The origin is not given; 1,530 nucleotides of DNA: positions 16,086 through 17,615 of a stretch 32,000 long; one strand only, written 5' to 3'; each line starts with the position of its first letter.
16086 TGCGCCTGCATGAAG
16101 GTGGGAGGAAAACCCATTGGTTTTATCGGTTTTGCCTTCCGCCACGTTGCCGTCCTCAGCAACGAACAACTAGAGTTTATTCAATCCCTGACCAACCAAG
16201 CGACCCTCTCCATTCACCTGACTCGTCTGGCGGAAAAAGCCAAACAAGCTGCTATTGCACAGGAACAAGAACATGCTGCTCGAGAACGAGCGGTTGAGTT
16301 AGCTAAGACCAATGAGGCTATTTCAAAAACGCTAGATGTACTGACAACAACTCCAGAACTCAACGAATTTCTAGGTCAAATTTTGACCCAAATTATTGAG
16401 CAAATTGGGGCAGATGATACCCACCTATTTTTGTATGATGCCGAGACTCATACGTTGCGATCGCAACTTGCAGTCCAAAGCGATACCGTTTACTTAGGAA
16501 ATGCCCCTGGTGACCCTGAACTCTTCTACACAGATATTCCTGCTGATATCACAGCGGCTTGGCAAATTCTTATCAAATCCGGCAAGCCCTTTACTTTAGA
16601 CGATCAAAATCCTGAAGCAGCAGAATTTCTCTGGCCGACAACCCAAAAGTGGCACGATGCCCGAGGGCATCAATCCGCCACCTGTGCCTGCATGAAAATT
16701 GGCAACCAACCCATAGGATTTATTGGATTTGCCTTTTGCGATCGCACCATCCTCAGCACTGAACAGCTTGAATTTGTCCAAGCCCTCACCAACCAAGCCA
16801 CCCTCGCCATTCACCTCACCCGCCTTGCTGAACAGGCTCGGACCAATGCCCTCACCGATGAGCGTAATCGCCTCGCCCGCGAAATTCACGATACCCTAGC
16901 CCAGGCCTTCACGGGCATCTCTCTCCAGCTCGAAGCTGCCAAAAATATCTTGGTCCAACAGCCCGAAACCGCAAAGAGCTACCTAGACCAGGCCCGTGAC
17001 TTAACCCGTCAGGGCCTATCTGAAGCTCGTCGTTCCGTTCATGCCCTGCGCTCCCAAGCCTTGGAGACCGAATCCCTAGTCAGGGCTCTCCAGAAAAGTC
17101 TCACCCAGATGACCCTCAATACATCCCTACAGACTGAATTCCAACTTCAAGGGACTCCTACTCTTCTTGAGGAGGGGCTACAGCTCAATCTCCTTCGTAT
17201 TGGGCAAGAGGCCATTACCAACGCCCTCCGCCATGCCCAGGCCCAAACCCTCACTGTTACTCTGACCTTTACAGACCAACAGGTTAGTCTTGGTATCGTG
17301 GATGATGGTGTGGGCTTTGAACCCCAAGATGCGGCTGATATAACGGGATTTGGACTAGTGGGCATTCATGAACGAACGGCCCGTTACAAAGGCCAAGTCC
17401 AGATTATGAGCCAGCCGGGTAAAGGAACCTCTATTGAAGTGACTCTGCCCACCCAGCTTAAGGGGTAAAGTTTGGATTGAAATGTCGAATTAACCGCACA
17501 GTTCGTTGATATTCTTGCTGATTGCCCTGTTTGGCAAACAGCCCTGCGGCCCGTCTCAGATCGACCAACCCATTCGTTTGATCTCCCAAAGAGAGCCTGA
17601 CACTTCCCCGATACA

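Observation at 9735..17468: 2,577-aa membrane-less histidine kinase built from 12 tandem GAF domains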

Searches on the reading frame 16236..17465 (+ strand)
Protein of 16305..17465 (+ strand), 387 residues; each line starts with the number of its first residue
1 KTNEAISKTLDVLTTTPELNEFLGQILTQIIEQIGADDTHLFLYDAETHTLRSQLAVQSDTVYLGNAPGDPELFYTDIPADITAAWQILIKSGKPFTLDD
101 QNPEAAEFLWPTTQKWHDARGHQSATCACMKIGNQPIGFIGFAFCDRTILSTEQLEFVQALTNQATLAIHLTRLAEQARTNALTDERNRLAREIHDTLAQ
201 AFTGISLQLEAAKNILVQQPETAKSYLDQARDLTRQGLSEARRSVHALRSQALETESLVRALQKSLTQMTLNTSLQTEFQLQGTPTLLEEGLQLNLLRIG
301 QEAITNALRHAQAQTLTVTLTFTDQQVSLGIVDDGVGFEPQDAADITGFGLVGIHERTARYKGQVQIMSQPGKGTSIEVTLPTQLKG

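Call 14: search_solved_structures(query=window:16305-17465:+, max_evalue=0.01, show_alignments=1)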
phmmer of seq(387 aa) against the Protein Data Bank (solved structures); distinct sequences matched with E-value up to 0.01: 12.
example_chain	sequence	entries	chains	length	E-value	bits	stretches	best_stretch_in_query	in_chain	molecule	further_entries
3gig_A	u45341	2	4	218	1.9e-17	67.1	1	183-383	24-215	Sensor histidine kinase desK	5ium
7ssj_A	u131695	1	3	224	2.1e-17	67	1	183-383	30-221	Sensor histidine kinase DesK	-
3ehf_A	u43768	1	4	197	2.6e-17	66.7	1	184-383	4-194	Sensor kinase (YocF protein)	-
3gie_A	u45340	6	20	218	2.6e-16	63.4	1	183-383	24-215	Sensor histidine kinase desK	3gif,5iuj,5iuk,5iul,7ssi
3ehh_A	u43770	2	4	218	1.7e-15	60.7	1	183-383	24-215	Sensor kinase (YocF protein)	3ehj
4gt8_A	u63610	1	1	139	9.4e-11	45.1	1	288-383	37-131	Sensor protein vraS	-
3zxo_A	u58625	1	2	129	5.3e-09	39.3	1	271-377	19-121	REDOX SENSOR HISTIDINE KINASE RESPONSE REGULATOR DEVS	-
8sbm_A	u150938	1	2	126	6.2e-09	39.1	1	271-377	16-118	GAF domain-containing protein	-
3zxq_A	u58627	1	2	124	1.3e-08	38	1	261-384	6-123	HYPOXIA SENSOR HISTIDINE KINASE RESPONSE REGULATOR DOST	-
3ehg_A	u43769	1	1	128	6.2e-06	29.3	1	299-383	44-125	Sensor kinase (YocF protein)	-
9jfj_A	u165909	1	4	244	0.0013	21.6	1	277-384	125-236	Sensor histidine kinase ZraS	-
8c5v_A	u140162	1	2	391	0.0085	18.9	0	308-385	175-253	Chemotaxis protein CheA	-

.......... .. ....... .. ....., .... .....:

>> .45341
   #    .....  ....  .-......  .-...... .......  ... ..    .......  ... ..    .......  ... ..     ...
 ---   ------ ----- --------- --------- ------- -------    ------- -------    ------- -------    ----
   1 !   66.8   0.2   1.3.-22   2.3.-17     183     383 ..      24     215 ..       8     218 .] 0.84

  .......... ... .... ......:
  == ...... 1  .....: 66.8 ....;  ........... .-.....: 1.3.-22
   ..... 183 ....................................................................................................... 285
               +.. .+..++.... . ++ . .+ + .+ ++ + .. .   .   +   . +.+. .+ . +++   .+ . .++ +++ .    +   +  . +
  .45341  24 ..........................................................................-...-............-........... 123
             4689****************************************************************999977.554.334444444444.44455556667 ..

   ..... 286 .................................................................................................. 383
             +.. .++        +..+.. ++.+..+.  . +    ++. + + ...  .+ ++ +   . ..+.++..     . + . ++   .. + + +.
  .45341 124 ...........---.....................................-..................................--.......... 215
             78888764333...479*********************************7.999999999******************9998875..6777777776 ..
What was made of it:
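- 16860..17060 (+): HisKA_3 dimerisation/phosphotransfer domain (aa 2376-2442). The phospho-acceptor His2385 is at codon 16887-16889. The His aligns with DesK His188 in call 14.
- On HisKA_3 (HPK7, NarX/DesK/DosS-class) histidine kinase: ".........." aligns with DesK ".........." (call 14).
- Closest known: DosS/DevS and DosT of Mycobacterium tuberculosis. Same: The ATP-binding domain hits DevS 3zxo at 5e-9 and DosT 3zxq at 1e-8 (call 14).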

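Call 42: predict_structure(alignment_id=A3)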
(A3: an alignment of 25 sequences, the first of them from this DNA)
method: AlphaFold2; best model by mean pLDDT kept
length: 410 residues; sequences in the alignment: 25
mean_pLDDT: 81.1   pTM: 0.50
mean pLDDT of the five models: 81.1, 79.8, 76.0, 74.9, 74.2
residues with pLDDT >= 90: 102; 70-90: 224; 50-70: 80; < 50: 4
segments of 3 or more residues with pLDDT < 50: none
pLDDT, mean of each block of 10 residues (from residue 1): 77 74 66 63 86 89 93 94 92 92 86 83 67 83 89 88 89 81 83 74 64 68 73 84 88 80 66 57 88 82 91 86 85 84 93 92 62 75 89 89 78
secondary structure, 60 per line:
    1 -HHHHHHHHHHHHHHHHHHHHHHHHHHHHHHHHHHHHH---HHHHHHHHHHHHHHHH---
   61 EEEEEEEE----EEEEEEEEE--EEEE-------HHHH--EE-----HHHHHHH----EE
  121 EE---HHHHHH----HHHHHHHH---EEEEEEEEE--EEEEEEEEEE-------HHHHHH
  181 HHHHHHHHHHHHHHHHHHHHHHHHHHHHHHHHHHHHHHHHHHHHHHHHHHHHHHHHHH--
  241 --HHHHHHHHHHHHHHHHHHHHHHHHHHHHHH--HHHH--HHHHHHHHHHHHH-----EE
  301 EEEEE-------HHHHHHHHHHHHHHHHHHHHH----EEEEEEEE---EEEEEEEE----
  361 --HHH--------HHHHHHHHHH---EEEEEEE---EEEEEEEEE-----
elements in order: H2-38 H42-57 E61-68 E73-81 E84-87 H95-98 H108-114 E119-122 H126-131 H136-143 E147-155 E158-167 H175-238 H243-272 H275-278 H281-293 E299-305 H313-333 E338-345 E349-356 H374-383 E387-393 E397-405
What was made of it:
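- On GAF domain superfamily (Pfam PF01590/PF13185): Module 12 shows the same element order at pLDDT 81 overall (call 42).
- A single helix, residues 175-238, joins GAF12 to the His-bearing DHp helix (call 42).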

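Call 47: fold_search(model_id=the predicted structure, library=pdb)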
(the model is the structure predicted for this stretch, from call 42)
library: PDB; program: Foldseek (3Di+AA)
matches with E <= 10: 1164; with E <= 0.001: 689
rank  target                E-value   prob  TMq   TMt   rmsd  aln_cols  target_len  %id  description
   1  5iuj_A                2.6e-12  1.00  0.28  0.54  17.5       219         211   23  Crystal structure of the DesK-DesR complex in the phosphotransfer state with low Mg2+ (20 mM) (released 2016-12-21)
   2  5iuk_D                3.0e-12  1.00  0.29  0.54  17.7       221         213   23  Crystal structure of the DesK-DesR complex in the phosphotransfer state with high Mg2+ (150 mM) (released 2016-12-21)
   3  5iuk_A                3.0e-12  1.00  0.28  0.53  17.5       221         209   23  Crystal structure of the DesK-DesR complex in the phosphotransfer state with high Mg2+ (150 mM) (released 2016-12-21)
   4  5iuj_D                3.7e-12  1.00  0.29  0.54  17.7       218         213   23  Crystal structure of the DesK-DesR complex in the phosphotransfer state with low Mg2+ (20 mM) (released 2016-12-21)
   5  3ehj_A                4.4e-12  1.00  0.30  0.58  12.0       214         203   22  Crystal structure of DesKC-H188V in complex with AMP-PCP (released 2009-09-15)
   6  7ssj_A                5.8e-12  1.00  0.30  0.53  11.8       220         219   24  Crystal structure of the DesK-DesR complex in the phosphatase state (released 2022-11-16)
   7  3ehj_B                1.1e-11  1.00  0.31  0.57  11.4       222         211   22  Crystal structure of DesKC-H188V in complex with AMP-PCP (released 2009-09-15)
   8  7ssj_D                1.1e-11  1.00  0.30  0.54  11.6       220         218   24  Crystal structure of the DesK-DesR complex in the phosphatase state (released 2022-11-16)
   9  5iuj_B                1.1e-11  1.00  0.28  0.52  11.2       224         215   23  Crystal structure of the DesK-DesR complex in the phosphotransfer state with low Mg2+ (20 mM) (released 2016-12-21)
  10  5iuj_E                1.5e-11  1.00  0.27  0.50  11.8       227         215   23  Crystal structure of the DesK-DesR complex in the phosphotransfer state with low Mg2+ (20 mM) (released 2016-12-21)
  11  9a5d_A                1.5e-11  1.00  0.31  0.22  23.4       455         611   14  Integrative model of WALK-YYCH by crosslinking MS and deep learning (released 2024-09-18)
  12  7ssj_C                1.9e-11  1.00  0.29  0.52  11.6       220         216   24  Crystal structure of the DesK-DesR complex in the phosphatase state (released 2022-11-16)
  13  3gig_B                2.2e-11  1.00  0.29  0.56  11.5       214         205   24  Crystal structure of phosphorylated DesKC in complex with AMP-PCP (released 2009-09-15)
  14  5iuk_B                2.4e-11  1.00  0.26  0.50  11.1       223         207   23  Crystal structure of the DesK-DesR complex in the phosphotransfer state with high Mg2+ (150 mM) (released 2016-12-21)
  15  3ehh_A                2.6e-11  1.00  0.28  0.57  11.5       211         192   24  Crystal structure of DesKC-H188V in complex with ADP (released 2009-09-15)
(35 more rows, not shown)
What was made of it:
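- Closest known: DesK of Bacillus subtilis. Same: The kinase core aligns over about 200 residues, including the phospho-acceptor His (E 1.9e-17, call 14; Foldseek 2.6e-12, call 47).
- The kinase core aligns with DesK, including His188 and the ATP-lid motifs (calls 14, 47).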

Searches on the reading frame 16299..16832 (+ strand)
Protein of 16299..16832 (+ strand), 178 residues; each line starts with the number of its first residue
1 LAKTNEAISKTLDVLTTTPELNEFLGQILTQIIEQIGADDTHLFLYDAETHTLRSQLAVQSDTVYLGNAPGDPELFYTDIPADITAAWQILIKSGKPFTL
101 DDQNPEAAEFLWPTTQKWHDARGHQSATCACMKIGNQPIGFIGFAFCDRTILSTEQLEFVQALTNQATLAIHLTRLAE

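Call 48: search_solved_structures(query=A4, max_evalue=10, show_alignments=1)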
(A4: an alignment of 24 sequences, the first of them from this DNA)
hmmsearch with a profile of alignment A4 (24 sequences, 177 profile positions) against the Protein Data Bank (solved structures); distinct sequences matched with E-value up to 10: 34.
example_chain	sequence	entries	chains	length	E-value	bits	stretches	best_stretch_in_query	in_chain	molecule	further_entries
2lb5_A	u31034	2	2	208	2.5e-08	37.7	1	13-171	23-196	Sensor histidine kinase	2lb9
8w26_A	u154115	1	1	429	1.8e-07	34.9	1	14-171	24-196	histidine kinase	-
2k2n_A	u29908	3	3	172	2.9e-07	34.2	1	74-171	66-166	Sensor protein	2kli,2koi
1ykd_A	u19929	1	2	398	6.7e-07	33.1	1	3-64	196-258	adenylate cyclase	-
6ozb_A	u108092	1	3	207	5.2e-06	30.2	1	7-175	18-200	Two-component sensor histidine kinase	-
6oza_A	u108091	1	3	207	6.5e-06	29.8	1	7-175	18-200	Two-component sensor histidine kinase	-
4bwi_A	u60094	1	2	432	2.3e-05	28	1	106-175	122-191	PHYTOCHROME-LIKE PROTEIN CPH2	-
2y79_A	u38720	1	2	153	0.00015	25.4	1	17-175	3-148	REDOX SENSOR HISTIDINE KINASE RESPONSE REGULATOR DEVS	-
2y8h_A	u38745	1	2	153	0.00018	25.1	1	17-175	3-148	TWO COMPONENT SENSOR HISTIDINE KINASE DEVS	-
2w3d_A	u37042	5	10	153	0.0004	24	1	17-175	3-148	TWO COMPONENT SENSOR HISTIDINE KINASE DEVS (GAF FAMILY PROTEIN)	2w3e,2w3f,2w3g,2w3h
4ynr_A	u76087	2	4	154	0.0004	24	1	17-175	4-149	Redox sensor histidine kinase response regulator DevS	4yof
3o5y_A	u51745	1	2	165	0.0011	22.6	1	75-171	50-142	Sensor protein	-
2vzw_A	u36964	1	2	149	0.0029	21.2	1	124-175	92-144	PROBABLE HISTIDINE KINASE RESPONSE REGULATOR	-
3tgn_A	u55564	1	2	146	0.0077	19.8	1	19-111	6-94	Adc operon repressor AdcR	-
3p01_A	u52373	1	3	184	0.027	18.1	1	59-170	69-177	Two-component response regulator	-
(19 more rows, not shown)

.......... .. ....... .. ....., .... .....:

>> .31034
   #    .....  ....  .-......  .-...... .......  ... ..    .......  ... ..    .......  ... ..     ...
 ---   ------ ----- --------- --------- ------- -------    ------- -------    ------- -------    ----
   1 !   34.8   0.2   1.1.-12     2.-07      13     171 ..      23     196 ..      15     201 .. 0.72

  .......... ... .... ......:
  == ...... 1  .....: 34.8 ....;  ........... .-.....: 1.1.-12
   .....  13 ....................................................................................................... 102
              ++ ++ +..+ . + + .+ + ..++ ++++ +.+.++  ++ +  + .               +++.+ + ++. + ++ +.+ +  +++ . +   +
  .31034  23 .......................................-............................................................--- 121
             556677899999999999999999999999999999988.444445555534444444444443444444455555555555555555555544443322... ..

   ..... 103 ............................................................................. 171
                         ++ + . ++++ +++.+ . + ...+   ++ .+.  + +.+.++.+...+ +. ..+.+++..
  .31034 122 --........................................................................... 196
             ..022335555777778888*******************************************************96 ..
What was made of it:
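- On Cyanobacteriochrome / phytochrome photosensory GAF: In type B, "PCH" of SyB-Cph1 aligns with "P-T/E-T/S" (call 48).
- Closest known: DosS/DevS and DosT of Mycobacterium tuberculosis. Same: The type B GAF profile hits DevS GAF-A at 1.5e-4 (call 48).
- The type B profile hits SyB-Cph1 GAF at 2.5e-8 and DevS/DosS GAF-A at 1.5e-4 (call 48).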
